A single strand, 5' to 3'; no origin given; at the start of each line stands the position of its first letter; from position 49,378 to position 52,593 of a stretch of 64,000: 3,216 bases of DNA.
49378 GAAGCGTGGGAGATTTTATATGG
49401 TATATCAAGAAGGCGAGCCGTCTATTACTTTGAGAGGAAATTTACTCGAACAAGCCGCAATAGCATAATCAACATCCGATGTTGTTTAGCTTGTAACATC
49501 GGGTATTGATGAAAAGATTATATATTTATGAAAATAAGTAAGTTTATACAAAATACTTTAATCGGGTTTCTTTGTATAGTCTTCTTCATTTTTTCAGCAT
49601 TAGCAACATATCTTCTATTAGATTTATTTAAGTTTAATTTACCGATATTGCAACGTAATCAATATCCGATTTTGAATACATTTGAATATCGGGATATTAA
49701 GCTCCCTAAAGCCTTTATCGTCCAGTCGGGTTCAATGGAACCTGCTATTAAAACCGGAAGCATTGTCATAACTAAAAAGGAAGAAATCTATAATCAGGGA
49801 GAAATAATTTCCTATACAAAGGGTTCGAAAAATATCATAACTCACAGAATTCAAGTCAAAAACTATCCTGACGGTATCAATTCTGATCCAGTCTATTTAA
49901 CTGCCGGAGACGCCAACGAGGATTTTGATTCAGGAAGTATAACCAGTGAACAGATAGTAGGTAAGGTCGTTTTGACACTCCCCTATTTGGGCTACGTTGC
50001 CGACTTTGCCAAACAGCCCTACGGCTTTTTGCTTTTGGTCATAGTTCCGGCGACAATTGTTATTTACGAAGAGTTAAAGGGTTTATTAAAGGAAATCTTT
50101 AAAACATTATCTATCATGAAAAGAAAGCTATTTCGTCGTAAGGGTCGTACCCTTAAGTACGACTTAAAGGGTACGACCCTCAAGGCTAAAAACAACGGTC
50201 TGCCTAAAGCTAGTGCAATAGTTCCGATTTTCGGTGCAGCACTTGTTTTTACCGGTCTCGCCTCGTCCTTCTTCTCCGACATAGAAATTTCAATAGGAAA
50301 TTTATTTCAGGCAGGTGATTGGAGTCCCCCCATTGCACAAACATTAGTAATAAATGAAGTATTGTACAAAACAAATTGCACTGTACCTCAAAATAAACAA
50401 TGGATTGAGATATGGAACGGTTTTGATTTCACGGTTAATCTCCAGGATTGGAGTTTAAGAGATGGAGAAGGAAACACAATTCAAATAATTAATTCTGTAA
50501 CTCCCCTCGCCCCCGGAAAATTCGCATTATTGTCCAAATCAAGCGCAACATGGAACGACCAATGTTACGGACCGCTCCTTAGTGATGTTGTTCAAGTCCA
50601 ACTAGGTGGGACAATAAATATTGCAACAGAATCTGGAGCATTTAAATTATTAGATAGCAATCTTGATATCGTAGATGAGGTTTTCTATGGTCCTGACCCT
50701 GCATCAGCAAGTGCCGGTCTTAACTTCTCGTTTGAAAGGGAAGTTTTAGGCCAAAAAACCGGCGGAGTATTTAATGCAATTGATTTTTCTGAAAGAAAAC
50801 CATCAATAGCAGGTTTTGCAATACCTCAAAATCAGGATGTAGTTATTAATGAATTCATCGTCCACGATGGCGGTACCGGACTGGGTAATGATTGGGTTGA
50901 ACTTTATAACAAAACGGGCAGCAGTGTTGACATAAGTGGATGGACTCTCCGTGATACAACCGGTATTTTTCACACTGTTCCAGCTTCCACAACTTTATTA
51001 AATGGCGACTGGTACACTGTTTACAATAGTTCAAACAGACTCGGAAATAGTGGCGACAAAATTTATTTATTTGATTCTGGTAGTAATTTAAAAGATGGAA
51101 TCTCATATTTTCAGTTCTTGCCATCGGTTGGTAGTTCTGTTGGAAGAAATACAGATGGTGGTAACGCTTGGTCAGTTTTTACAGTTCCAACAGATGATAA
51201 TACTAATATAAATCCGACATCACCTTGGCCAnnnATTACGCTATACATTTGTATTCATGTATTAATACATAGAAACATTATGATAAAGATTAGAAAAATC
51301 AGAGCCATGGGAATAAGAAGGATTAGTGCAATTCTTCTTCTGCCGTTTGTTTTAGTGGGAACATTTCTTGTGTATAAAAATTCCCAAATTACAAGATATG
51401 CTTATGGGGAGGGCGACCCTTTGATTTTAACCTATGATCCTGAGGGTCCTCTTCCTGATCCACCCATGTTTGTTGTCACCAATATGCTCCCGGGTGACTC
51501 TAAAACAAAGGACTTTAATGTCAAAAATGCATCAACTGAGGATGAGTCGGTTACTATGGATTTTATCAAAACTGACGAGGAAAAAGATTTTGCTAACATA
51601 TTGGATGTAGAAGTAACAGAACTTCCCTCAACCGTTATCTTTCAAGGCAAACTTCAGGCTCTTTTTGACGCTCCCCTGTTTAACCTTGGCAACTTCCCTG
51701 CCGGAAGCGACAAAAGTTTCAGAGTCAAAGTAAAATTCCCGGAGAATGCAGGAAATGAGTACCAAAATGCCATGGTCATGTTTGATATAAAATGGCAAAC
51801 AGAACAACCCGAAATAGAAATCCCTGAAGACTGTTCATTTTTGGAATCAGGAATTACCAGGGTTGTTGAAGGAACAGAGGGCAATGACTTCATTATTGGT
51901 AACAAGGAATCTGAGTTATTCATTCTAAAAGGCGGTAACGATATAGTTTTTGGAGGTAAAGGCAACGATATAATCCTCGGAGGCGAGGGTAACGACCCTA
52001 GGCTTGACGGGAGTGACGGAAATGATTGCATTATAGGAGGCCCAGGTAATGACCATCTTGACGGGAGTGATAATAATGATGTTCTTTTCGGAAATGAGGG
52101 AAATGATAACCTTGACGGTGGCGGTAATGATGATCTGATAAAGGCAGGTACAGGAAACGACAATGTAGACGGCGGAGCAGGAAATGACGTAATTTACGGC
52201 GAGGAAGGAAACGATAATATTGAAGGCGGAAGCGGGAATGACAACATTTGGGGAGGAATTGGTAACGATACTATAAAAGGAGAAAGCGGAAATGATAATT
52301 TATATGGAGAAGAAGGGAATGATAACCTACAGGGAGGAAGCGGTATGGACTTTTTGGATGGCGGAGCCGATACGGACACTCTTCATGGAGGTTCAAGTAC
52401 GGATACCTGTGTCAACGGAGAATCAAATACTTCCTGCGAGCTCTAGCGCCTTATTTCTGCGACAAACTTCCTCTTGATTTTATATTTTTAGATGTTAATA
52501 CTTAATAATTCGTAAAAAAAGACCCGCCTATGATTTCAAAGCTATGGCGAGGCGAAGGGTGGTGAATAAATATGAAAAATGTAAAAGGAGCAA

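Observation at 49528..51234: Signal peptidase fused in-frame to its own apparent substrate (SipW domain + SipW-cognate-signal-peptide LTD protein)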

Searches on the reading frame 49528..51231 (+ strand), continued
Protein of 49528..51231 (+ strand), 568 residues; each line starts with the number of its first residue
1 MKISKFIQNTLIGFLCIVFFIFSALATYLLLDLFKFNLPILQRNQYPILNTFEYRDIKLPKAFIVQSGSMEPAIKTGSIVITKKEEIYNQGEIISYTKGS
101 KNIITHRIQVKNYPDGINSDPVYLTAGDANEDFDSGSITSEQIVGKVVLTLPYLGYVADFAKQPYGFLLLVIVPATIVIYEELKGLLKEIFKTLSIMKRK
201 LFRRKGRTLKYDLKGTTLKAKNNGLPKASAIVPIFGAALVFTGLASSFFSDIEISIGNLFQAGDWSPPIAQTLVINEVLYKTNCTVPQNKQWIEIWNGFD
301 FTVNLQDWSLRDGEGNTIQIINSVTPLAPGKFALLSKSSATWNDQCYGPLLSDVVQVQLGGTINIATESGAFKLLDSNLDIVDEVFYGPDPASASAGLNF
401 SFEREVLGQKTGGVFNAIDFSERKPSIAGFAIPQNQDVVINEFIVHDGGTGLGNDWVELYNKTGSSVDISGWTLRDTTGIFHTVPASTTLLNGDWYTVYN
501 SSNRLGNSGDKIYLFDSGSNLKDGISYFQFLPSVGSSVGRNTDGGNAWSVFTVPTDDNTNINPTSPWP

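Call 45: search_protein_families(library=pfam, proteins=[L036:10497-11129:+, L039:520-1158:+, L048:10447-11001:+, L049:1629-2270:+, L041:1423-1980:+, L050:7778-8347:+, L037:8583-9197:+, L030:10696-11421:+, L040:2139-3959:+, L028:10516-11808:+], max_evalue=0.01)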
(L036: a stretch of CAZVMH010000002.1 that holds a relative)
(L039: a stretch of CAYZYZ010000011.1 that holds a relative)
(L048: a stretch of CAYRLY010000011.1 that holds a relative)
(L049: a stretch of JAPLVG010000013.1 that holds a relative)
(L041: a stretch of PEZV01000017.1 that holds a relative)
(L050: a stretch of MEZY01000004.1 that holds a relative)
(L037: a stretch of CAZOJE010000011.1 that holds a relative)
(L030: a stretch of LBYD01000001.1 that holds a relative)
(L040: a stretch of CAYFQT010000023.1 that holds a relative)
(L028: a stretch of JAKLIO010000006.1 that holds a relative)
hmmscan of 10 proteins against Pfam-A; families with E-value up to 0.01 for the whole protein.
L036:10497-11129:+ (211 aa): 1 family
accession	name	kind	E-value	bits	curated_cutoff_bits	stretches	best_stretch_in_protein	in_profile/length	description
PF00932.25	LTD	-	6.4e-17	62.4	34.3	1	45-167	5-108/109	Lamin Tail Domain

L039:520-1158:+ (213 aa): 1 family
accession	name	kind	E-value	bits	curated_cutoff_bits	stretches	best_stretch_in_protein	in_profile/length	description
PF00932.25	LTD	-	1.3e-14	55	34.3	1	44-169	6-108/109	Lamin Tail Domain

L048:10447-11001:+ (185 aa): 1 family
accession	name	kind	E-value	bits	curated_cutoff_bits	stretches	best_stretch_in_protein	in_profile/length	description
PF00932.25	LTD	-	4.4e-11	43.6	34.3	1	44-134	7-108/109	Lamin Tail Domain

L049:1629-2270:+ (214 aa): 1 family
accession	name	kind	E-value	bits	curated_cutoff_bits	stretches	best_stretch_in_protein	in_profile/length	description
PF00932.25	LTD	-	3.5e-11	43.9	34.3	1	45-160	6-108/109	Lamin Tail Domain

L041:1423-1980:+ (186 aa): 1 family
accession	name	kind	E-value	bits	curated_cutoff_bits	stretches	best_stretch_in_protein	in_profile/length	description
PF00932.25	LTD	-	2.6e-15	57.1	34.3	1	42-153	4-107/109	Lamin Tail Domain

L050:7778-8347:+ (190 aa): 1 family
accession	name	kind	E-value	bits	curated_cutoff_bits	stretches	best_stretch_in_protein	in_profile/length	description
PF00932.25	LTD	-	4.5e-15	56.4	34.3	1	48-158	4-108/109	Lamin Tail Domain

L037:8583-9197:+ (205 aa): 1 family
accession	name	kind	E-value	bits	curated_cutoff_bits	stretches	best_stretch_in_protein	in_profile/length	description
PF00932.25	LTD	-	1.4e-18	67.7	34.3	1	64-174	3-108/109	Lamin Tail Domain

L030:10696-11421:+ (242 aa): 1 family
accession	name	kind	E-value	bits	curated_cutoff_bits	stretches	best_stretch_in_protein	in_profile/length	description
PF00932.25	LTD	-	3.9e-17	63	34.3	1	66-197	8-108/109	Lamin Tail Domain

L040:2139-3959:+ (607 aa): 3 families
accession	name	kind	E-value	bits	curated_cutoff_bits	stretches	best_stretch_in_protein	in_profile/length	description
PF00932.25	LTD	-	1.2e-14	55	34.3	1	343-467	5-108/109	Lamin Tail Domain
PF16656.11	Pur_ac_phosph_N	-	1e-08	36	30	1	256-335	9-93/93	Purple acid Phosphatase, N-terminal domain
PF00041.27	fn3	-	1.3e-07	32.1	25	1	250-326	3-76/84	Fibronectin type III domain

L028:10516-11808:+ (431 aa): 2 families
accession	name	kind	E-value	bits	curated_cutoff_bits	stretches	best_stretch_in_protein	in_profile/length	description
PF00932.25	LTD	-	2.6e-14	53.9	34.3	1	170-289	3-104/109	Lamin Tail Domain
PF05185.22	PRMT5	-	0.0056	17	22.9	0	149-190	109-150/171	PRMT5 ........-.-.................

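Call 56: find_encoding_contigs(protein=P0110, flank=8000, max_places=2)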
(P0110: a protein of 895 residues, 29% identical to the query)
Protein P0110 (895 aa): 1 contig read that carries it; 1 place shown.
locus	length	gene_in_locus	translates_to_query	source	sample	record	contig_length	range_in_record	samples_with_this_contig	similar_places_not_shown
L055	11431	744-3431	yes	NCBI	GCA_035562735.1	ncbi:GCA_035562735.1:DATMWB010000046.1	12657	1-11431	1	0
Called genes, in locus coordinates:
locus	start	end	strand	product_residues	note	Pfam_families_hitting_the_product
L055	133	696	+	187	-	-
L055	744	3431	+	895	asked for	PF10502:Peptidase_S26 (weak)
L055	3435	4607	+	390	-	PF00041:fn3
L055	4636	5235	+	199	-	PF00702:Hydrolase, PF13419:HAD_2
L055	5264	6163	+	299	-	PF00188:CAP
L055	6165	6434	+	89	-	-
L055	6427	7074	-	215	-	PF01746:tRNA_m1G_MT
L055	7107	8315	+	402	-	PF00535:Glycos_transf_2, PF04138:GtrA_DPMS_TM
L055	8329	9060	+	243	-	PF00483:NTP_transferase, PF12804:NTP_transf_3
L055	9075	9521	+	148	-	-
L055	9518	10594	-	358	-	PF00224:PK, PF02887:PK_C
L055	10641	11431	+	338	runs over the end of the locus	PF01757:Acyl_transf_3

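Call 70: search_protein_families(library=ncbifam, proteins=[L036:10497-11129:+, L039:520-1158:+, L048:10447-11001:+, L049:1629-2270:+, L041:1423-1980:+, L050:7778-8347:+, L037:8583-9197:+, L030:10696-11421:+, L040:2139-3959:+, L028:10516-11808:+], max_evalue=1)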
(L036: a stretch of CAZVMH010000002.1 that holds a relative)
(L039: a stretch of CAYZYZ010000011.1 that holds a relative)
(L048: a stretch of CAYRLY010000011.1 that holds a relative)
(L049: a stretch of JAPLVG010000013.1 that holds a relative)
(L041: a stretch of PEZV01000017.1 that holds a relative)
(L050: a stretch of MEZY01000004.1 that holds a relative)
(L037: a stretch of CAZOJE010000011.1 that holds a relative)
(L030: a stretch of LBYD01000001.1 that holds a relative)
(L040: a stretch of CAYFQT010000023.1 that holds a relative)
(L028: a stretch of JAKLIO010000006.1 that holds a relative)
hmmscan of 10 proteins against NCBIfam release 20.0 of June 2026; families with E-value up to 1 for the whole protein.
L036:10497-11129:+ (211 aa): 2 families
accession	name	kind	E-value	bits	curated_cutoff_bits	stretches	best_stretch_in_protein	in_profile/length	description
TIGR04088.1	cognate_SipW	domain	0.0076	16.4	19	1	13-41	7-34/34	SipW-dependent-type signal peptide-containing protein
NF046073.1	UpsA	equivalog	0.088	12.9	130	1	70-112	61-100/136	pilin subunit UpsA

L039:520-1158:+ (213 aa): 3 families
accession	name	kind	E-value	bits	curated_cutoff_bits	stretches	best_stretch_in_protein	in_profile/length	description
TIGR04088.1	cognate_SipW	domain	0.022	15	19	1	14-43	6-34/34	SipW-dependent-type signal peptide-containing protein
NF033838.0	PspC_subgroup_1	exception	0.085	11.5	700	1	136-156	499-519/684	pneumococcal surface protein PspC, choline-binding form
NF033930.1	pneumo_PspA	exception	0.13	11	850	1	136-156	455-475/659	pneumococcal surface protein A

L048:10447-11001:+ (185 aa): 2 families
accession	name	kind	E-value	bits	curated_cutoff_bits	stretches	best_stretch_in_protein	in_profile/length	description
TIGR04088.1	cognate_SipW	domain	0.00095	19.3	19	1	24-42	17-34/34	SipW-dependent-type signal peptide-containing protein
TIGR03807.1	RR_fam_repeat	repeat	0.097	12.6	15.75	0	138-146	19-27/27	putative cofactor-binding repeat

L049:1629-2270:+ (214 aa): 0 families

L041:1423-1980:+ (186 aa): 0 families

L050:7778-8347:+ (190 aa): 1 family
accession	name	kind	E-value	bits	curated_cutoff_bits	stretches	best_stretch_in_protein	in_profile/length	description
TIGR04088.1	cognate_SipW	domain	5.9e-05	23.1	19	1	15-45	3-32/34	SipW-dependent-type signal peptide-containing protein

L037:8583-9197:+ (205 aa): 1 family
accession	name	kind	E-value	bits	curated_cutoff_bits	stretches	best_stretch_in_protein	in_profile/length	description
NF033680.1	exonuc_ExeM-GG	exception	0.068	11.2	1300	1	91-156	40-104/884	extracellular exonuclease ExeM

L030:10696-11421:+ (242 aa): 0 families

L040:2139-3959:+ (607 aa): 3 families
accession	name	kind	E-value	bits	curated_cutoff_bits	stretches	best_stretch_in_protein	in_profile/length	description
NF047446.1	barrel_OmpL47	domain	5e-14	52.5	40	1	175-237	3-62/68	OmpL47-type beta-barrel domain-containing protein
NF047441.1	Lepto_OmpL47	equivalog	2.6e-09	37.1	250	1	168-251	65-146/336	multi-beta-barrel domain surface protein OmpL47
TIGR04088.1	cognate_SipW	domain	0.022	14.9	19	1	18-50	3-34/34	SipW-dependent-type signal peptide-containing protein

L028:10516-11808:+ (431 aa): 3 families
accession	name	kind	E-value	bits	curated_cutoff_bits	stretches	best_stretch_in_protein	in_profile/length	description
NF033680.1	exonuc_ExeM-GG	exception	0.0031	15.6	1300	1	174-269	25-113/884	extracellular exonuclease ExeM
TIGR04088.1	cognate_SipW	domain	0.089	13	19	1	49-69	15-34/34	SipW-dependent-type signal peptide-containing protein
TIGR04087.1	YqxM_for_SipW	equivalog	0.096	12.3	80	1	26-69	17-59/186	amyloid fiber anchoring/assembly protein TapA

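Call 71: search_protein_families(library=ncbifam, alignment_id=A1, max_evalue=0.1)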
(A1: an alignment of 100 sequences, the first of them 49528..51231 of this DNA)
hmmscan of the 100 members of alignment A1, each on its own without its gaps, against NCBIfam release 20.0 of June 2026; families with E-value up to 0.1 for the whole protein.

A. member 1, window:49528-51231:+ (568 aa): 3 families
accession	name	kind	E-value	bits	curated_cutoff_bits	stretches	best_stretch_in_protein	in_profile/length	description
NF046067.1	SigPepSipWBacil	equivalog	4.5e-26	91.6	190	1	64-188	42-167/189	signal peptidase I SipW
TIGR02228.1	sigpep_I_arch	equivalog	1.8e-23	83.2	51.85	1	62-182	34-154/158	signal peptidase I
TIGR02227.1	sigpep_I_bact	equivalog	0.0014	18.6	47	1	60-102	20-68/162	signal peptidase I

B. families by the number of members that match (of 100 scanned): 24 families
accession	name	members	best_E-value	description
NF046067.1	SigPepSipWBacil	100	1.7e-32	signal peptidase I SipW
TIGR02228.1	sigpep_I_arch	100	1.3e-29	signal peptidase I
TIGR02227.1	sigpep_I_bact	97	1.8e-08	signal peptidase I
TIGR04088.1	cognate_SipW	15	0.00045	SipW-dependent-type signal peptide-containing protein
TIGR02754.1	sod_Ni_protease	9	7.6e-05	nickel-type superoxide dismutase maturation protease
NF033680.1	exonuc_ExeM-GG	6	0.00051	extracellular exonuclease ExeM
NF052345.1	S_layer_anammox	3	0.022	Kustd1514 family S-layer glycoprotein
NF008114.0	PRK10861.1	2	0.0018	signal peptidase I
NF053778.1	LigStilDioxAlpha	2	0.023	lignostilbene-alpha,beta-dioxygenase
NF033186.1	internalin_K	1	0.00015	class 1 internalin InlK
NF037973.1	metallo_SslE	1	0.0006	lipoprotein metalloprotease SslE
NF038253.1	GBS_IgA_bnd_BAC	1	0.016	IgA Fc-binding protein BAC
NF005286.1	PRK06803.1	1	0.02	flagellar hook protein FlgE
TIGR03249.1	KdgD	1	0.021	5-dehydro-4-deoxyglucarate dehydratase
NF047528.1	LIMLP_03685_anti-sigma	1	0.021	LIMLP_03685 family anti-sigma factor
TIGR04087.1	YqxM_for_SipW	1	0.091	amyloid fiber anchoring/assembly protein TapA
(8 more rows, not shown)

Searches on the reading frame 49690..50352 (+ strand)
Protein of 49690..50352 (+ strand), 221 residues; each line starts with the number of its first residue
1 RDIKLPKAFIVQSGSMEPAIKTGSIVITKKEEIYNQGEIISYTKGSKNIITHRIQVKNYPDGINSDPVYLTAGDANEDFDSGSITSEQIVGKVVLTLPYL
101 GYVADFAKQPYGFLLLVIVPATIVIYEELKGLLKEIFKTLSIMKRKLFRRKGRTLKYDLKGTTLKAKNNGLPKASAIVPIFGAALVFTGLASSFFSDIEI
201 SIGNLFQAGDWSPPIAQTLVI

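Call 67: search_protein_representatives(protein=window:49690-50352:+)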
Query: 221 residues. Proteins with E-value up to 0.001 (for the whole library): 11966; up to 1e-10: 3343; up to 1e-30: 200. The best 150 are listed.
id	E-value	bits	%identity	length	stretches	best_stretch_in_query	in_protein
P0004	1.4e-78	279.6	63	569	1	2-221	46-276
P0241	1.8e-66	240.0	55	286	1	3-220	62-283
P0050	2.1e-66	239.8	57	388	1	5-215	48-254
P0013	3.4e-63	229.3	59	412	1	5-221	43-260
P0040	1.4e-62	227.4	58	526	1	2-214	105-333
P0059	7.1e-62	225.0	57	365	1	7-212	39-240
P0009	8.2e-62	224.8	60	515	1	16-220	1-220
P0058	1.0e-61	224.5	51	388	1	5-214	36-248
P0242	1.7e-61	223.7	53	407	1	5-221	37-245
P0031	7.4e-61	221.7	53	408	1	3-213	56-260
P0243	3.4e-60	219.5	56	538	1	5-221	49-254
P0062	3.5e-60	219.5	55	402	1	4-209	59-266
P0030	7.1e-60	218.5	51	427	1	6-216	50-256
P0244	1.0e-59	217.9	52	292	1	4-209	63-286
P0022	1.6e-59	217.3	55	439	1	4-210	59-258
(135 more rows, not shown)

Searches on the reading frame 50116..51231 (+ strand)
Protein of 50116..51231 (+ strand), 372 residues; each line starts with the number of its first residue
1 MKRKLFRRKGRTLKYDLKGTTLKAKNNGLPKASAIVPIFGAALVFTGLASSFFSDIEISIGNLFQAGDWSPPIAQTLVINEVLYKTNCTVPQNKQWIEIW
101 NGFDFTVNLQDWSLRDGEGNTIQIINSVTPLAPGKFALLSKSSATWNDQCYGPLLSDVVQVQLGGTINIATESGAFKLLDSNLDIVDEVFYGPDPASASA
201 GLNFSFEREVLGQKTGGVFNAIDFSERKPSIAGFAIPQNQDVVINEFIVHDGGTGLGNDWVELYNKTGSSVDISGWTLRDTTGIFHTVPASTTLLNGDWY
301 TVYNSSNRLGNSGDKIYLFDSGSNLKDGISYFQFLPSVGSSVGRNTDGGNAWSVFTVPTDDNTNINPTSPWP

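Call 6: search_protein_families(library=ncbifam, proteins=[window:50116-51231:+], max_evalue=10)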
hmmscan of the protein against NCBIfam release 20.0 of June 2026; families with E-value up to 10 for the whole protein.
window:50116-51231:+ (372 aa): 1 family
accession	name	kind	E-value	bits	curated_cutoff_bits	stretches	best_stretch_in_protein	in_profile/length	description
NF033680.1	exonuc_ExeM-GG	exception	0.11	10.4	1300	1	235-278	19-58/884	extracellular exonuclease ExeM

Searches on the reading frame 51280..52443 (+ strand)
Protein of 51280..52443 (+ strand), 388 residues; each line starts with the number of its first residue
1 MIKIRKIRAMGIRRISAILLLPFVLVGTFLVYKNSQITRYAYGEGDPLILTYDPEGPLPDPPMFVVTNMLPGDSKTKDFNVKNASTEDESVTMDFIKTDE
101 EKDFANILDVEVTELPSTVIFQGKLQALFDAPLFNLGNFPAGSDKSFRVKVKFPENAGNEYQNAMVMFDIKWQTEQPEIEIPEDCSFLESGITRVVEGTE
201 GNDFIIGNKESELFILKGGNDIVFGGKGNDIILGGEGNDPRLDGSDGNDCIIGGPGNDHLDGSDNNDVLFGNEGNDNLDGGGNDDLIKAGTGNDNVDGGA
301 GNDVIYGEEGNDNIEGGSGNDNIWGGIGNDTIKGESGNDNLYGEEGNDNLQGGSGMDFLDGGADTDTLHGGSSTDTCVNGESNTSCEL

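Call 3: search_protein_families(library=pfam, proteins=[window:51280-52443:+], max_evalue=0.01)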
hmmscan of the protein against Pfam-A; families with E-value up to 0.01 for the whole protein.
window:51280-52443:+ (388 aa): 2 families
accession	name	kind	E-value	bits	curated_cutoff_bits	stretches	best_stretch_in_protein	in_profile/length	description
PF00353.25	HemolysinCabind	-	5.7e-38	128.9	23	6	316-350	2-36/36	RTX calcium-binding nonapeptide repeat (4 copies)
PF12389.13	Peptidase_M73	-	3.9e-05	24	22.5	1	8-111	6-108/196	Camelysin metallo-endopeptidase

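Call 4: search_protein_families(library=ncbifam, proteins=[window:51280-52443:+], max_evalue=0.01)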
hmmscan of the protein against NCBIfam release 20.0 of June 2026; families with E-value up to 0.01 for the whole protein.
window:51280-52443:+ (388 aa): 7 families
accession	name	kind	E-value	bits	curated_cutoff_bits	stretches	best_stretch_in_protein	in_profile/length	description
NF033943.0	RTX_toxin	subfamily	8.7e-28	97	1000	2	186-304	680-798/930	RTX family hemolysin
NF046115.1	Ca_rpt_SMc04171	equivalog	3.6e-24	85.8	625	3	302-381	414-493/574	SMc04171 family calcium-binding repeat protein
NF033203.1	entero_EhxA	exception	5e-24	84.5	2000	2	191-304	718-830/997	enterohemolysin EhxA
NF035945.1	Zn_serralysin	subfamily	4.2e-17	62.5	500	3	198-239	324-365/462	serralysin family metalloprotease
NF053766.1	ZapA_metallo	exception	6.4e-15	55.1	940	4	324-383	334-393/483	ZapA family metalloprotease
NF050046.1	PueAB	exception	1.1e-08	34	670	2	281-322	375-416/616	polyurethane esterase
NF052454.1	BtaGlycanEglC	equivalog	0.00021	20.4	700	0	199-239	97-137/459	endo-1,3-1,4-beta-glycanase EglC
